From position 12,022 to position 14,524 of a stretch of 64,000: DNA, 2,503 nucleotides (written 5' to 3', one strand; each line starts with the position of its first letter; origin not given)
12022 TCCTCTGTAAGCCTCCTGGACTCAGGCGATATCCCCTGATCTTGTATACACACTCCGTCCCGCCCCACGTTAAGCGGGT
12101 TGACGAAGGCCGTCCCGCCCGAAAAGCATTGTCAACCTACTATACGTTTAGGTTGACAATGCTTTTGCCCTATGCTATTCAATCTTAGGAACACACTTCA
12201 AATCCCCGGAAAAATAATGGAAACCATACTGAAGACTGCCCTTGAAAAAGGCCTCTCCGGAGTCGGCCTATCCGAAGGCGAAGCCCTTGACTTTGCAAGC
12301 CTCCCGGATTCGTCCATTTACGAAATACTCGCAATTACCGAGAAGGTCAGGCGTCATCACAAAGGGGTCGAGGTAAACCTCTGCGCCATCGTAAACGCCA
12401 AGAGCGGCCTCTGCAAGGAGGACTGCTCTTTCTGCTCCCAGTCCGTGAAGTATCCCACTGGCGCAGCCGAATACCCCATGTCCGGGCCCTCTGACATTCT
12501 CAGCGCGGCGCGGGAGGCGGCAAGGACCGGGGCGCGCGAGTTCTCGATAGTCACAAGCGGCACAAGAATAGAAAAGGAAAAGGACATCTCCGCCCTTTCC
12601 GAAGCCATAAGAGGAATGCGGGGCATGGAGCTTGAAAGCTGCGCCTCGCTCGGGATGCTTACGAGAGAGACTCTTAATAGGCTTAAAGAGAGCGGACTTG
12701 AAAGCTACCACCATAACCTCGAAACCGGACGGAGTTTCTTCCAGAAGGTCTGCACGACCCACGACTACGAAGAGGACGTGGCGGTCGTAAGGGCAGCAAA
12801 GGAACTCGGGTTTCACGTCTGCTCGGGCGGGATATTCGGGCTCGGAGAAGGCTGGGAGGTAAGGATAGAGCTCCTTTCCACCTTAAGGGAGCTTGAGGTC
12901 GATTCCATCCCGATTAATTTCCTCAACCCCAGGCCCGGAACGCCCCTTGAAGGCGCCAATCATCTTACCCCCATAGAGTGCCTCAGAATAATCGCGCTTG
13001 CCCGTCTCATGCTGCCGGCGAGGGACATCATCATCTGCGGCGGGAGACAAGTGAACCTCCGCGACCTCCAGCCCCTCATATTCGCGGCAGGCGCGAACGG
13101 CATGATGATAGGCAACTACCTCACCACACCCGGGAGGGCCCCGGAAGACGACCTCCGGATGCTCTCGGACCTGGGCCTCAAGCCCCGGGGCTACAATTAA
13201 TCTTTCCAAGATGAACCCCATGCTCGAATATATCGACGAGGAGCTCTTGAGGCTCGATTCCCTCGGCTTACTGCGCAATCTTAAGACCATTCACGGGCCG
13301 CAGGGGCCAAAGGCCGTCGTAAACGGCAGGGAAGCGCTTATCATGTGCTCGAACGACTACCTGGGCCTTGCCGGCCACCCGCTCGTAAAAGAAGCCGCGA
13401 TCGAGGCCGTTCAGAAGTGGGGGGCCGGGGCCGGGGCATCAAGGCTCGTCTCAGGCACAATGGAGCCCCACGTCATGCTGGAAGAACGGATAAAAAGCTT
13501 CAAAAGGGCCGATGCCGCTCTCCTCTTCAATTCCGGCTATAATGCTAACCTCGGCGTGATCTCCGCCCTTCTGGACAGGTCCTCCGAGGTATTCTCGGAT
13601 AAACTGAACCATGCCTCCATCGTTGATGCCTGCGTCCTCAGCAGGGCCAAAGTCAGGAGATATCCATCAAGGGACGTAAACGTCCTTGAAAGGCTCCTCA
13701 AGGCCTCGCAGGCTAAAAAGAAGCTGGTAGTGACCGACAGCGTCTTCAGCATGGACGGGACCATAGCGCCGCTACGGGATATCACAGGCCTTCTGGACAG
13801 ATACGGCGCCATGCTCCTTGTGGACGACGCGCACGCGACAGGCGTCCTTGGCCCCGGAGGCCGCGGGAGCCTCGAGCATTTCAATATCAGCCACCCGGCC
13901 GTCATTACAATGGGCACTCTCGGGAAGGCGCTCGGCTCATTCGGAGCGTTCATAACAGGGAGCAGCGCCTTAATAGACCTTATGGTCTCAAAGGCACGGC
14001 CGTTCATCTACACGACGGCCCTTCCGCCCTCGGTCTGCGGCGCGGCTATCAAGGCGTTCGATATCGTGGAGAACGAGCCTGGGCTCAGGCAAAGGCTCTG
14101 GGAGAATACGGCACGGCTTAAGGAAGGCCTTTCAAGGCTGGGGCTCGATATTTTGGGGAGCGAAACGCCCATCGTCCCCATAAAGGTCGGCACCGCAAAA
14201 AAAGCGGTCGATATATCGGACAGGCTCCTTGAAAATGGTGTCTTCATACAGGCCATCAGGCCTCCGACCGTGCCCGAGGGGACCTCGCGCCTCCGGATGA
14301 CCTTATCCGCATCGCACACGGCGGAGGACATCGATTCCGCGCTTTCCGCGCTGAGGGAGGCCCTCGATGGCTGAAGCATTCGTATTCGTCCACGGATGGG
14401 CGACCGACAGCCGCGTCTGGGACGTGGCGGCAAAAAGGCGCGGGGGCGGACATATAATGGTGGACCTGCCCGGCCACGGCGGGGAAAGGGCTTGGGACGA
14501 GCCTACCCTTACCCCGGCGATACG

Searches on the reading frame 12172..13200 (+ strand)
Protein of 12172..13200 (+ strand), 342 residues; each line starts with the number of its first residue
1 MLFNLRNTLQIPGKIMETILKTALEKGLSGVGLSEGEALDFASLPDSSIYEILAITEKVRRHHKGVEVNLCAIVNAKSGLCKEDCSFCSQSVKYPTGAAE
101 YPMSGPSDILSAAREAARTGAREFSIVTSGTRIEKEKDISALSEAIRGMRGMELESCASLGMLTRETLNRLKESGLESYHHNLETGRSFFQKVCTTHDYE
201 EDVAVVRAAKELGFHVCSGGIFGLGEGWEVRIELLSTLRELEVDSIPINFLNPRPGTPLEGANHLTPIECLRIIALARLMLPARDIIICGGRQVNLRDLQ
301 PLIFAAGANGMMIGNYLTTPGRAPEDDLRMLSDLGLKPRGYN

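Call 56: search_protein_families(library=pfam, proteins=[window:12172-13200:+], max_evalue=0.00001)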
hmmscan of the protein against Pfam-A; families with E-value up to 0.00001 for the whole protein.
window:12172-13200:+ (342 aa): 2 families
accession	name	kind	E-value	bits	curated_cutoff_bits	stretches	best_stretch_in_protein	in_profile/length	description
PF06968.18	BATS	-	3.2e-30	104.6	22.2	1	247-337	1-88/88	Biotin and Thiamin Synthesis associated domain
PF04055.27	Radical_SAM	-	8.8e-22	78.5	29.5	1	80-235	6-163/166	Radical SAM superfamily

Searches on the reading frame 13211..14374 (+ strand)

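Call 56: search_protein_families(library=pfam, proteins=[window:13211-14374:+], max_evalue=0.00001)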
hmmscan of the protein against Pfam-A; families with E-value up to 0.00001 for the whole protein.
window:13211-14374:+ (387 aa): 1 family
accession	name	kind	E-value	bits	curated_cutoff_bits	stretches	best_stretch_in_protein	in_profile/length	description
PF00155.27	Aminotran_1_2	-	1.1e-64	219.3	19.7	1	43-381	4-361/361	Aminotransferase class I and II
